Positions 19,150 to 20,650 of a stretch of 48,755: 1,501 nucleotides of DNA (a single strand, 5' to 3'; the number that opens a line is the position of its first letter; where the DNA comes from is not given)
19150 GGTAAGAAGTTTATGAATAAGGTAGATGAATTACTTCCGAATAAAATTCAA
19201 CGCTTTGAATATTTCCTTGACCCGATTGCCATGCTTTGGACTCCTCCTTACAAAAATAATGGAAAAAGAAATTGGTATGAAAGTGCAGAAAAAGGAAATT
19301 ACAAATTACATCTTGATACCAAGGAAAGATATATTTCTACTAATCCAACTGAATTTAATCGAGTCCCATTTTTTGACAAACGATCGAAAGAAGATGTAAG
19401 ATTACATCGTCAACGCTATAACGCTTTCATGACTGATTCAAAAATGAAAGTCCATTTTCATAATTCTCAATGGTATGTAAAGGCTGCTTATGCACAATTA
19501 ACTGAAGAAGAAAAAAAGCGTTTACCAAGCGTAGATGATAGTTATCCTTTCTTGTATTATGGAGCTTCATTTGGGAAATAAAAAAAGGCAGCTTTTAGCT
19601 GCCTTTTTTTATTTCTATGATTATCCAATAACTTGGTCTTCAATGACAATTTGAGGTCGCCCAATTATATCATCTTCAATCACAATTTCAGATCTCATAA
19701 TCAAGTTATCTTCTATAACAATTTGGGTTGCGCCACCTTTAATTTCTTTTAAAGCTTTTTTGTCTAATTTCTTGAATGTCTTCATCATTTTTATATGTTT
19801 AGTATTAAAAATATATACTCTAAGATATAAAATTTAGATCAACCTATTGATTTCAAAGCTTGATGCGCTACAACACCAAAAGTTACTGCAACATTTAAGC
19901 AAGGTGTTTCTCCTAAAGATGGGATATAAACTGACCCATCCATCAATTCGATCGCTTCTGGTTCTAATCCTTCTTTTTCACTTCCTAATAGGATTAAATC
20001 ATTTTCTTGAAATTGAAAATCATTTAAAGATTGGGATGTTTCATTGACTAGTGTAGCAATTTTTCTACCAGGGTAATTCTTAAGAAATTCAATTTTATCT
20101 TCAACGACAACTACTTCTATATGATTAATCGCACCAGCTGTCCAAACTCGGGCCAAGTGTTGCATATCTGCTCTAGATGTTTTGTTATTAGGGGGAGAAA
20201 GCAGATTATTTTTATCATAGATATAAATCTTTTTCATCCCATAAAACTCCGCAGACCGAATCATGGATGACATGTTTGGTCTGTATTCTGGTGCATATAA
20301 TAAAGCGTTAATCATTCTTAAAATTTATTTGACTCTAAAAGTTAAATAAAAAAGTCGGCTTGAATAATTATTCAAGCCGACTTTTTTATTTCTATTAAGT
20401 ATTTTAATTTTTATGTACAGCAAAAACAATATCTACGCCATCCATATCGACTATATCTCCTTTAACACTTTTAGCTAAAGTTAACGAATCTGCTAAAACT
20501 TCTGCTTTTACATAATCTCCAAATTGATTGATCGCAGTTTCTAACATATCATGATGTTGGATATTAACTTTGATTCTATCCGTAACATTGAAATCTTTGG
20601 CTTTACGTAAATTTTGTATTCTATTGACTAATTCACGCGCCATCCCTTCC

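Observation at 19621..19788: Unannotated peptide with a bacteriocin/RiPP-type GG leader and three tandem IVIED core repeats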

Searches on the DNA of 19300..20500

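Call 77: search_rna_families(source=window, start=19300, end=20500, threshold=evalue, max_evalue=1)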
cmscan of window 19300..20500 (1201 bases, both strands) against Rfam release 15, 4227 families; matches with E-value up to 1: 47.
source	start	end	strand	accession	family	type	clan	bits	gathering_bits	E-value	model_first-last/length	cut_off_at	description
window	19574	19649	-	RF02029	sraA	Gene; sRNA;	-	29.4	56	0.034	1-95/95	no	sraA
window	20344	20391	-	RF04128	MIR8562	Gene; miRNA;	-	29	211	0.0051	1-242/242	no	MIR8562 microRNA precursor family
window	20344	20391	+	RF04128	MIR8562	Gene; miRNA;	-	29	211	0.0051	1-242/242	no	MIR8562 microRNA precursor family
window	20325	20390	+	RF00506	Thr_leader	Cis-reg; leader;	-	28.9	55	0.0045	1-118/118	no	Threonine operon leader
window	19542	19614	+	RF02551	DapZ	Cis-reg;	-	28.5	56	0.013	1-78/78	no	ABC transporter regulator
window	20340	20397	+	RF03814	mir-2797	Gene; miRNA;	-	28.2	74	0.0095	1-77/77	no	mir-2797 microRNA precursor family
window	19460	19616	+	RF02053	STnc430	Gene; sRNA;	-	28.2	47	0.046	1-162/162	no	Enterobacterial sRNA STnc430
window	20335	20397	-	RF03814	mir-2797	Gene; miRNA;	-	28.1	74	0.0098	1-77/77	no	mir-2797 microRNA precursor family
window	20304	20394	+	RF00121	MicC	Gene; sRNA;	-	28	90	0.1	1-123/123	no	MicC RNA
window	19575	19615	+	RF03940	MIR9563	Gene; miRNA;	-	27.1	90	0.013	1-127/127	no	MIR9563 microRNA precursor family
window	19575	19615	-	RF03940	MIR9563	Gene; miRNA;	-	27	90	0.014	1-127/127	no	MIR9563 microRNA precursor family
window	19535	19616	+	RF02029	sraA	Gene; sRNA;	-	27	56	0.11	1-95/95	no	sraA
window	20343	20392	+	RF03940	MIR9563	Gene; miRNA;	-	26.5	90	0.018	1-127/127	no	MIR9563 microRNA precursor family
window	20341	20393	-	RF03735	mir-1502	Gene; miRNA;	-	26.4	66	0.1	1-59/59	no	mir-1502 microRNA precursor family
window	19571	19619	+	RF00969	mir-556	Gene; miRNA;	-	26.1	84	0.03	1-88/88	no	mir-556 microRNA precursor family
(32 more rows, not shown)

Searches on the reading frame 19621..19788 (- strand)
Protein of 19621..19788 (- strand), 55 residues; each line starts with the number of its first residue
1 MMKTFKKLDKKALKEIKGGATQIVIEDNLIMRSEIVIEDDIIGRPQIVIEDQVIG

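Call 3: search_protein_families(library=ncbifam, proteins=[window:19621-19788:-], max_evalue=10)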
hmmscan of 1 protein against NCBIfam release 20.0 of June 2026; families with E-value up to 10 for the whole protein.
window:19621-19788:- (55 aa): 6 families
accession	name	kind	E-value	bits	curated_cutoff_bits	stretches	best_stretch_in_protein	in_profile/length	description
NF047798.1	leader_Chryseo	domain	2.1e-05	24.6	23.5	1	2-19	1-18/18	bacteriocin-like protein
TIGR01847.1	bacteriocin_sig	domain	0.006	17.1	15.7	1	5-19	1-15/15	bacteriocin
NF033383.2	induct_EntF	subfamily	0.044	14.1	35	1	5-21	2-18/40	EntF family bacteriocin induction factor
NF007923.0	PRK10638.1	equivalog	0.049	13.7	129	1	10-55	18-64/83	glutaredoxin 3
NF033214.1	ComC_Streptocco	equivalog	0.054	13.1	50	1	5-24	10-29/41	competence-stimulating peptide ComC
NF047792.1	CCPGW_fam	equivalog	0.2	11.7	80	1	2-21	1-20/50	CCPGW family putative bacteriocin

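Call 4: search_protein_families(library=pfam, proteins=[window:19621-19788:-], max_evalue=10)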
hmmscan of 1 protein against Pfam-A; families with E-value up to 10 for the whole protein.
window:19621-19788:- (55 aa): 2 families
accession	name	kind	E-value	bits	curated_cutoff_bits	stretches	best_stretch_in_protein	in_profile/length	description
PF03047.20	ComC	-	0.014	15.6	20.4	1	5-21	10-26/31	COMC family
PF10439.15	Bacteriocin_IIc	-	0.017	15.5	27.1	1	2-23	1-24/59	Bacteriocin class II with double-glycine leader peptide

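Call 6: find_homologous_proteins(query=window:19621-19788:-, max_evalue=0.01)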
Query window:19621-19788:- (55 aa): 1 proteins with E <= 0.01 among 12 candidates.
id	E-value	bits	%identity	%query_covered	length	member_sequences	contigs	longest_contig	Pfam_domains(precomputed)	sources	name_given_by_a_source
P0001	9.4e-25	102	100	98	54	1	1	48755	-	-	-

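Call 15: search_protein_representatives(protein=window:19621-19788:-)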
Query: 55 residues. Proteins with E-value up to 0.001 (for the whole library): 4; up to 1e-10: 1; up to 1e-30: 0. The best 4 are listed.
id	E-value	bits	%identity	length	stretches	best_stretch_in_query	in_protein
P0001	3.0e-25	101.9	100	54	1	2-55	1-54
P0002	4.2e-05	39.5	-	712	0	-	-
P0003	4.2e-05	39.5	31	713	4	10-53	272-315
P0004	1.2e-04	38.0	60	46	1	3-42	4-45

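Call 17: find_encoding_contigs(protein=P0004, flank=10000, max_places=10)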
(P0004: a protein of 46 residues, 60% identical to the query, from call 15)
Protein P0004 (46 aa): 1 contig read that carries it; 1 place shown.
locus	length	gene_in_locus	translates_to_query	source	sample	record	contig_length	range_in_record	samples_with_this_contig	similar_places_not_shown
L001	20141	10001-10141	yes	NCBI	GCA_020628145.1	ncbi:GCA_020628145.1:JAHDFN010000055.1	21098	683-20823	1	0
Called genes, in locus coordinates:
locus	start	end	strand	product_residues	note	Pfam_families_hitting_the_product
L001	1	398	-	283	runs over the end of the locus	PF01061:ABC2_membrane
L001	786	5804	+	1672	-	PF01364:Peptidase_C25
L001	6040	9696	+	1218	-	PF00133:tRNA-synt_1, PF09334:tRNA-synt_1g, PF08264:Anticodon_1, PF19302:DUF5915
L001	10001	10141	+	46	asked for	-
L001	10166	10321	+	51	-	-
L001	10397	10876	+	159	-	PF00588:SpoU_methylase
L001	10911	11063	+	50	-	-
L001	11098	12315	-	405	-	PF01764:Lipase_3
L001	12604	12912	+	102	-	PF12840:HTH_20, PF01022:HTH_5, PF12802:MarR_2 (weak), PF13412:HTH_24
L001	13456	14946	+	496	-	-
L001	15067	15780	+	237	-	-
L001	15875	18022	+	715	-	PF00989:PAS, PF08448:PAS_4 (faint), PF13426:PAS_9, PF00989:PAS, PF13188:PAS_8, PF13426:PAS_9 (weak), PF00512:HisKA, PF02518:HATPase_c, +1 more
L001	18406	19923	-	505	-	PF05569:Peptidase_M56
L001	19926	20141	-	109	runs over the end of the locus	PF03965:Penicillinase_R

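Call 18: find_encoding_contigs(protein=P0001, flank=10000, max_places=10)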
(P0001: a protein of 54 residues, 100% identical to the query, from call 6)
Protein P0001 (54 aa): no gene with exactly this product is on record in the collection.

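Call 23: find_homologous_proteins(query=A1, max_evalue=10)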
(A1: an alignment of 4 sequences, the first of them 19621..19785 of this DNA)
Query A1 (4 sequences) (54 aa, profile of the alignment): 5 proteins with E <= 10 among 132 candidates.
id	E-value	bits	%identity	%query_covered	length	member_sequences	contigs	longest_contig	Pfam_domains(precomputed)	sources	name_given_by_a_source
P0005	1.9e-21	93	44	83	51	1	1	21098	-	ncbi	-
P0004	2.4e-19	87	57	61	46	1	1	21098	-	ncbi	-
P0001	7.7e-17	79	100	100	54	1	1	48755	-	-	-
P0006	2.6e-16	77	38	76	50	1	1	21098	-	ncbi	-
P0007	7.9e-1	27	34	76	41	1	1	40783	-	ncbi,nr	ncbi:hypothetical protein [uncultured Dokdonia sp.]|nr:hypothetical protein [uncultured Dokdonia sp.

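Call 31: find_encoding_contigs(protein=P0007, flank=10000, max_places=10)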
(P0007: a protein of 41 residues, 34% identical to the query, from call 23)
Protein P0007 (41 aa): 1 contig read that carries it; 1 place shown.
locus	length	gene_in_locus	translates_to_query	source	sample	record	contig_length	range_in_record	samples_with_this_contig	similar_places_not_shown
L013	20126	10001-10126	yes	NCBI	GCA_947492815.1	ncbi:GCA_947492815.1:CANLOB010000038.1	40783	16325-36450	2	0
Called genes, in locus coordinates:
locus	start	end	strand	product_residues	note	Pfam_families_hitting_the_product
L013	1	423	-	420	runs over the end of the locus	-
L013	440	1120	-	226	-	PF04402:SIMPL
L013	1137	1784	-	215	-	PF01694:Rhomboid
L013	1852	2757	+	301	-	PF03279:Lip_A_acyltrans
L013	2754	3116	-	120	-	-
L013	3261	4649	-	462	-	PF02878:PGM_PMM_I, PF02879:PGM_PMM_II, PF02880:PGM_PMM_III, PF00408:PGM_PMM_IV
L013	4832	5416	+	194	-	PF04336:ACP_PD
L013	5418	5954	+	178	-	PF04307:YdjM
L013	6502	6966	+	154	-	PF12306:PixA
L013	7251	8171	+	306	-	PF26696:PTL_trimer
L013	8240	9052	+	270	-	PF26696:PTL_trimer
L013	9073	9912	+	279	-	PF26696:PTL_trimer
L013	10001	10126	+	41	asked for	-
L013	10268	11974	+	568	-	PF01019:G_glu_transpept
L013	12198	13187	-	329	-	-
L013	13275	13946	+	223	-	PF08713:DNA_alkylation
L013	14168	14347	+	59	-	-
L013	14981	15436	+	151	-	PF22381:Staph_reg_Sar_Rot (weak), PF12802:MarR_2, PF01047:MarR, PF13463:HTH_27 (weak)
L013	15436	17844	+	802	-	PF02737:3HCDH_N, PF00725:3HCDH, PF00378:ECH_1, PF16113:ECH_2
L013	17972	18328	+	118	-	PF05635:23S_rRNA_IVP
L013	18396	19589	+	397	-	PF00108:Thiolase_N, PF02803:Thiolase_C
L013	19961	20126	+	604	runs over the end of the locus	PF02771:Acyl-CoA_dh_N, PF02770:Acyl-CoA_dh_M, PF00441:Acyl-CoA_dh_1, PF22924:ACOX_C_alpha1, PF08028:Acyl-CoA_dh_2, PF21263:Acyl-CoA-dh_C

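Call 36: find_homologous_proteins(query=A3, max_evalue=10)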
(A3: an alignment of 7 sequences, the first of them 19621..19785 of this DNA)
Query A3 (7 sequences) (54 aa, profile of the alignment): 12 proteins with E <= 10 among 580 candidates.
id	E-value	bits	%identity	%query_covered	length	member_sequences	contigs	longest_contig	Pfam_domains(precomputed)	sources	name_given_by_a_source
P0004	4.7e-17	79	57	61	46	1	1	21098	-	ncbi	-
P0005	3.6e-16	76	44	83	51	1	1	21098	-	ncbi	-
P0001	6.0e-16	76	100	100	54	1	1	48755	-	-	-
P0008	7.9e-16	75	31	87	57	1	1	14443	-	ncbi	-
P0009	1.3e-15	74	53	54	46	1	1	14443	-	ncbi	-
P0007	3.5e-13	67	34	76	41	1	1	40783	-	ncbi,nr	ncbi:hypothetical protein [uncultured Dokdonia sp.]|nr:hypothetical protein [uncultured Dokdonia sp.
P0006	1.0e-10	59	38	76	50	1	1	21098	-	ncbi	-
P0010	2.8e-5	41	36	78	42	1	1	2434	-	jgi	jgi:hypothetical protein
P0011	1.6e-4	39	49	65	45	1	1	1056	-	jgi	-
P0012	4.2e-3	34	38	74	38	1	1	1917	-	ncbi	-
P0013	2.7e-2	32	39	91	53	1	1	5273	-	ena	-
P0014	2.5e+0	26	56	50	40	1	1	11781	-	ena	-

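Call 38: find_encoding_contigs(protein=P0014, flank=10000)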
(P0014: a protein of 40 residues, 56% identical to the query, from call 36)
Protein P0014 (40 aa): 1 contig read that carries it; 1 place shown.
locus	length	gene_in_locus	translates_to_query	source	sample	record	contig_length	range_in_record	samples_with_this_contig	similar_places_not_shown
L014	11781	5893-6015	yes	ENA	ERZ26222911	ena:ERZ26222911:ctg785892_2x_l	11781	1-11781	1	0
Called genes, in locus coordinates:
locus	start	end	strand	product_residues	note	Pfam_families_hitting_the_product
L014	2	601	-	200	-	?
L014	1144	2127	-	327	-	PF24595:DUF7619, PF18962:Por_Secre_tail (faint)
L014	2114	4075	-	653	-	PF09837:DUF2064 (faint), PF17210:SdrD_B (faint)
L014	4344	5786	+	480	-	-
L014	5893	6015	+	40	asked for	-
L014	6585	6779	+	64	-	-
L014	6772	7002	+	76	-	-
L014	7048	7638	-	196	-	PF05685:Uma2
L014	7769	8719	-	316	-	PF22571:LiaI-LiaF-TM_PspC, PF22744:Toast-rack_PspC-Cterm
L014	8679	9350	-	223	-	PF04024:PspC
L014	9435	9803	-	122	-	PF03551:PadR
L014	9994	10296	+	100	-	-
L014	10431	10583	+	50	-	-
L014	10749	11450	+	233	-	-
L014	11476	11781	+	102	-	?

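Call 39: find_encoding_contigs(protein=P0013, flank=10000)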
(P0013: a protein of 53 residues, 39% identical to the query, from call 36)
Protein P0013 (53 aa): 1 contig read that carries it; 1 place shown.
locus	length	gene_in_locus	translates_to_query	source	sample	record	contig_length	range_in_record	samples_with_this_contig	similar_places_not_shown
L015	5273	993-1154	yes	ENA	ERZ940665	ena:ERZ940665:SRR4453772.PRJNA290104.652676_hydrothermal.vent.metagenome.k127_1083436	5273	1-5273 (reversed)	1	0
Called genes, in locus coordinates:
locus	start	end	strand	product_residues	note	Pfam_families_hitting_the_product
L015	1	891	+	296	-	?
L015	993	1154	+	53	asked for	-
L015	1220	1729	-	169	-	PF12844:HTH_19, PF13560:HTH_31, PF01381:HTH_3, PF13413:HTH_25 (weak)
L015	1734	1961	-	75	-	PF13711:DUF4160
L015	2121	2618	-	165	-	PF01381:HTH_3 (weak)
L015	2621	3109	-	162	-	-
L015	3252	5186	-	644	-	PF13176:TPR_7 (faint), PF13424:TPR_12 (weak), PF00515:TPR_1 (faint), PF07719:TPR_2 (faint), PF13181:TPR_8 (faint), PF06580:His_kinase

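Call 40: find_encoding_contigs(protein=P0010, flank=10000)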
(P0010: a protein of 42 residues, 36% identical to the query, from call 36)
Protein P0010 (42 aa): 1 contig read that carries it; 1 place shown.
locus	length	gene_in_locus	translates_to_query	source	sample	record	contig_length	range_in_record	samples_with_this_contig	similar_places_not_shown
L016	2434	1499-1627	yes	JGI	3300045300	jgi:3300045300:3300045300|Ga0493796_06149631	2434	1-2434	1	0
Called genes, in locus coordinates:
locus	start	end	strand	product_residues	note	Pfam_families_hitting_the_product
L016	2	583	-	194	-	?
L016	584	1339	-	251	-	PF13714:PEP_mutase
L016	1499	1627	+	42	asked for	-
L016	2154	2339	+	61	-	-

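Call 41: find_encoding_contigs(protein=P0012, flank=10000)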
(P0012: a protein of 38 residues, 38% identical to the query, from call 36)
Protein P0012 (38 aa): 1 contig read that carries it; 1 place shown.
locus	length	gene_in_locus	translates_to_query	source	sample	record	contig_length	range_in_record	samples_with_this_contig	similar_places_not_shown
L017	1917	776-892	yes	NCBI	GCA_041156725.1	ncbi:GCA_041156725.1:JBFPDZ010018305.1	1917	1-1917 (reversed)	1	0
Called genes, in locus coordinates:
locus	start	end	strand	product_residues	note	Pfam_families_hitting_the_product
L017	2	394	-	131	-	?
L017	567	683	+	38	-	-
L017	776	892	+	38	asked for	-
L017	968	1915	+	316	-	?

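Call 51: search_protein_families(library=ncbifam, alignment_id=A4, max_evalue=1)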
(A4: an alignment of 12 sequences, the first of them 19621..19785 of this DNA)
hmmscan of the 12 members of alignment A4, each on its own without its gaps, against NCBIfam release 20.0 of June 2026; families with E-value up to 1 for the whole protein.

A. member 1, window:19621-19785:- (54 aa): 6 families
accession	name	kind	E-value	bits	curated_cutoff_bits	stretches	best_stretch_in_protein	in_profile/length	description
NF047798.1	leader_Chryseo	domain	2.1e-05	24.6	23.5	1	1-18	1-18/18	bacteriocin-like protein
TIGR01847.1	bacteriocin_sig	domain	0.0058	17.1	15.7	1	4-18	1-15/15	bacteriocin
NF033383.2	induct_EntF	subfamily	0.043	14.1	35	1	4-20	2-18/40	EntF family bacteriocin induction factor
NF007923.0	PRK10638.1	equivalog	0.047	13.7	129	1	9-54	18-64/83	glutaredoxin 3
NF033214.1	ComC_Streptocco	equivalog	0.055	13.1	50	1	4-23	10-29/41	competence-stimulating peptide ComC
NF047792.1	CCPGW_fam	equivalog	0.19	11.7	80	1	1-20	1-20/50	CCPGW family putative bacteriocin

B. families by the number of members that match (of 12 scanned): 10 families
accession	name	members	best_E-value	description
TIGR01847.1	bacteriocin_sig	3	0.0058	bacteriocin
NF033383.2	induct_EntF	2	0.02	EntF family bacteriocin induction factor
NF047798.1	leader_Chryseo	1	2.1e-05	bacteriocin-like protein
TIGR04149.1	GG_sam_targ_CFB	1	0.0031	TIGR04149 family rSAM-modified RiPP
NF007923.0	PRK10638.1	1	0.047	glutaredoxin 3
NF033214.1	ComC_Streptocco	1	0.055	competence-stimulating peptide ComC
TIGR03949.1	bact_IIb_cerein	1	0.075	class IIb bacteriocin, lactobin A/cerein 7B family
NF033405.1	FosLL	1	0.18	fosfomycin resistance glutathione transferase FosLL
NF047792.1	CCPGW_fam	1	0.19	CCPGW family putative bacteriocin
NF038153.1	lant_leader_L1a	1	0.24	class I lanthipeptide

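Call 63: predict_structure(alignment_id=A4)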
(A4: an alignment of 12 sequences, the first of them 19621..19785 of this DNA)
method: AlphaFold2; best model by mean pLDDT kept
length: 54 residues; sequences in the alignment: 12
mean_pLDDT: 56.5   pTM: 0.24
mean pLDDT of the five models: 56.5, 51.1, 49.9, 46.1, 41.5
residues with pLDDT >= 90: 0; 70-90: 0; 50-70: 48; < 50: 6
segments of 3 or more residues with pLDDT < 50: 1-4
pLDDT, mean of each block of 10 residues (from residue 1): 50 57 59 58 60 54
secondary structure, 60 per line:
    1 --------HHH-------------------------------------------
elements in order:

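Call 78: find_encoding_contigs(protein=P0011, flank=5000)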
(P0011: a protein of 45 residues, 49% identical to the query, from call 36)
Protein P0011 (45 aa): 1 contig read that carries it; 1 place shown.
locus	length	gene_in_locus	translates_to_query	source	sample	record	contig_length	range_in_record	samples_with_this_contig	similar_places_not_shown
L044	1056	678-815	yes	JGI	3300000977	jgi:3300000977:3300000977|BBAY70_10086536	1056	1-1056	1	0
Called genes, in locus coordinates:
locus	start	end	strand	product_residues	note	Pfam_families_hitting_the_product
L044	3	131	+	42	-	?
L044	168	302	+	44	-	-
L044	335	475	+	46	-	-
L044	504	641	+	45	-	-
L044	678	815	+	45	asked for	-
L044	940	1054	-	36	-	?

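Call 83: search_protein_families(library=pfam, proteins=[L015:1-891:+, L015:2621-3109:-, L015:3252-5186:-, L014:4344-5786:+, L014:6585-6779:+, L014:6772-7002:+, L013:12198-13187:-, L017:968-1915:+, L016:2-583:-], max_evalue=0.001)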
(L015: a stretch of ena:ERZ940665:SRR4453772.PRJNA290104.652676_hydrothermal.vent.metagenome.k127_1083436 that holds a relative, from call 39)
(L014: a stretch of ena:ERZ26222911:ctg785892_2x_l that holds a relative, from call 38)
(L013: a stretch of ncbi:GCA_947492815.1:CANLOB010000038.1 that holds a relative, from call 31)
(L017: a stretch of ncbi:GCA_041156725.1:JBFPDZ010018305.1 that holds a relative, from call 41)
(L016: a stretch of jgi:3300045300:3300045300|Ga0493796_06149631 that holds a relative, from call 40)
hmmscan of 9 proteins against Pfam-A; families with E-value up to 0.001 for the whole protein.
L015:1-891:+ (296 aa): 0 families

L015:2621-3109:- (162 aa): 0 families

L015:3252-5186:- (644 aa): 8 families
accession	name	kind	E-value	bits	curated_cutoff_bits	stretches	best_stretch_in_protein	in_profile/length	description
PF06580.19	His_kinase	-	9e-22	77.6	25.2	1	440-518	3-81/81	Histidine kinase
PF13424.12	TPR_12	-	7.2e-10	39.4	30.1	1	81-146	2-69/77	Tetratricopeptide repeat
PF13181.12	TPR_8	-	5.6e-08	32.8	25.7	0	82-110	1-29/34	Tetratricopeptide repeat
PF13176.12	TPR_7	-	6.5e-07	29.4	27.9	0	84-117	1-33/36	Tetratricopeptide repeat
PF07719.23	TPR_2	-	7.2e-07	29.3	27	0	82-110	1-29/34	Tetratricopeptide repeat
PF00515.34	TPR_1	-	2.8e-06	27.3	27.8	0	82-110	1-29/34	Tetratricopeptide repeat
PF21033.3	RMD1-3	-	8e-05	22.4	26.7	1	40-187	6-149/235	Regulator of microtubule dynamics protein 1-3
PF02518.31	HATPase_c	-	8.6e-05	23.4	26.4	1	543-643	9-108/111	Histidine kinase-, DNA gyrase B-, and HSP90-like ATPase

L014:4344-5786:+ (480 aa): 0 families

L014:6585-6779:+ (64 aa): 0 families

L014:6772-7002:+ (76 aa): 0 families

L013:12198-13187:- (329 aa): 0 families

L017:968-1915:+ (316 aa): 0 families

L016:2-583:- (194 aa): 2 families
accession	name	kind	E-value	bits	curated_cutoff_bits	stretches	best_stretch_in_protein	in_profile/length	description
PF02805.21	Ada_Zn_binding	-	8.1e-26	90.3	23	1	12-74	2-64/65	Metal binding domain of Ada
PF12833.13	HTH_18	-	2.9e-17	63.2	33.6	1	106-178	3-76/80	Helix-turn-helix domain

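Call 98: predict_structure(alignment_id=A5)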
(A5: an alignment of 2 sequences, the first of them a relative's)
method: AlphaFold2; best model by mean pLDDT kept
length: 480 residues; sequences in the alignment: 2
mean_pLDDT: 58.0   pTM: 0.50
mean pLDDT of the five models: 58.0, 56.5, 45.6, 44.7, 42.6
residues with pLDDT >= 90: 38; 70-90: 105; 50-70: 137; < 50: 200
segments of 3 or more residues with pLDDT < 50: 1-11, 20-186, 198-212, 429-432
pLDDT, mean of each block of 10 residues (from residue 1): 38 51 47 40 45 38 37 42 44 37 32 32 36 34 32 36 35 32 44 50 38 53 64 74 70 83 68 75 74 87 88 81 89 95 88 86 91 80 63 71 62 61 54 55 57 67 62 66
secondary structure, 60 per line:
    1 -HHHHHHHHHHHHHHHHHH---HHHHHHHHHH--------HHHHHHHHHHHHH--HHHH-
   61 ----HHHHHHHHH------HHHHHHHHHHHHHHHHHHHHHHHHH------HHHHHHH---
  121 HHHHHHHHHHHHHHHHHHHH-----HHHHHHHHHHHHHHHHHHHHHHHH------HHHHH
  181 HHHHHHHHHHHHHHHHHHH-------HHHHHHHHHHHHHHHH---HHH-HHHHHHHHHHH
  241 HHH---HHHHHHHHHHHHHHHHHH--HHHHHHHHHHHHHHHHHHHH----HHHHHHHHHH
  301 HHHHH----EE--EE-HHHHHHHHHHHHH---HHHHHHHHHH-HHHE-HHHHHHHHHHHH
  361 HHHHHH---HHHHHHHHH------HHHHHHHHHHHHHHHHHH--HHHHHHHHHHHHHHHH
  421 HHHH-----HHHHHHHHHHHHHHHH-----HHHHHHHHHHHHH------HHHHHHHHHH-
elements in order: H2-19 H23-32 H41-53 H56-59 H65-73 H80-104 H111-117 H121-140 H146-169 H176-199 H207-222 H230-243 H247-264 H267-286 H291-305 H317-329 H333-342 H349-366 H370-378 H385-402 H405-424 H430-445 H451-463 H470-479

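Call 100: fold_search(model_id=the predicted structure, library=pdb)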
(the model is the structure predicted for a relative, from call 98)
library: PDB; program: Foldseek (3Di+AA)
matches with E <= 10: 1352; with E <= 0.001: 0
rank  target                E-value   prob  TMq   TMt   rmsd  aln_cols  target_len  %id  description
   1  9ijj_l                1.1e-03  0.99  0.22  0.14  28.9       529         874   14  In situ structure of the central apparatus in mouse sperm axoneme. (released 2025-06-04)
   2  9ijj_k                2.1e-03  0.99  0.21  0.14  24.4       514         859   13  In situ structure of the central apparatus in mouse sperm axoneme. (released 2025-06-04)
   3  8chy                  3.0e-03  1.00  0.22  0.32  11.9       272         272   16  Crystal structure of an 8-repeat consensus TPR superhelix with Zinc. (released 2024-02-21)
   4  7ntf_A                4.6e-03  1.00  0.22  0.13  14.1       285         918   14  Cryo-EM structure of unliganded O-GlcNAc transferase (released 2021-11-17)
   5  9qhb                  6.2e-03  1.00  0.22  0.35  12.7       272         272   16  Crystal structure of 16-repeat CTPR protein with eliminated coordination sites (released 2025-10-22)
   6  6vbu_8                6.5e-03  0.99  0.18  0.18  13.6       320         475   13  Structure of the bovine BBSome complex (released 2020-01-29)
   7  7rdr_A                6.5e-03  0.97  0.18  0.19  15.9       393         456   13  Circular tandem repeat protein with novel repeat topology and enhanced subunit contact surfaces (released 2021-09-01)
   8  6eou                  8.4e-03  0.92  0.14  0.18  15.5       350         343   13  O-GlcNAc transferase TPR domain with the intellectual disability associated mutation L254F (released 2018-05-09)
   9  9hvq_Q                1.1e-02  0.99  0.22  0.14  16.1       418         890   11  Structure of the transcribing Pol II-DSIF-PAF-SPT6-RECQL5 complex (released 2025-07-16)
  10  8h6e_4G               1.1e-02  0.84  0.17  0.12  39.0       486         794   12  Cryo-EM structure of human exon-defined spliceosome in the late pre-B state. (released 2024-05-01)
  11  4g2v_A                1.1e-02  1.00  0.25  0.34  12.8       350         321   12  Structure complex of LGN binding with FRMPD1 (released 2013-01-23)
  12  9qhc_B                1.1e-02  1.00  0.22  0.35  14.3       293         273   15  Crystal structure of 8-repeat CTPR protein with eliminated coordination sites (released 2025-10-22)
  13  7yea_A                1.2e-02  0.99  0.25  0.14  15.5       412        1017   14  Human O-GlcNAc transferase Dimer (released 2023-07-12)
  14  9up5_A                1.2e-02  0.98  0.21  0.27  13.9       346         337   12  Crystal structure of LapB from Klebsiella pneumoniae (released 2026-03-04)
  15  7yeh_A                1.2e-02  0.98  0.21  0.14  15.3       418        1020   15  Cryo-EM structure of human OGT-OGA complex (released 2023-07-12)
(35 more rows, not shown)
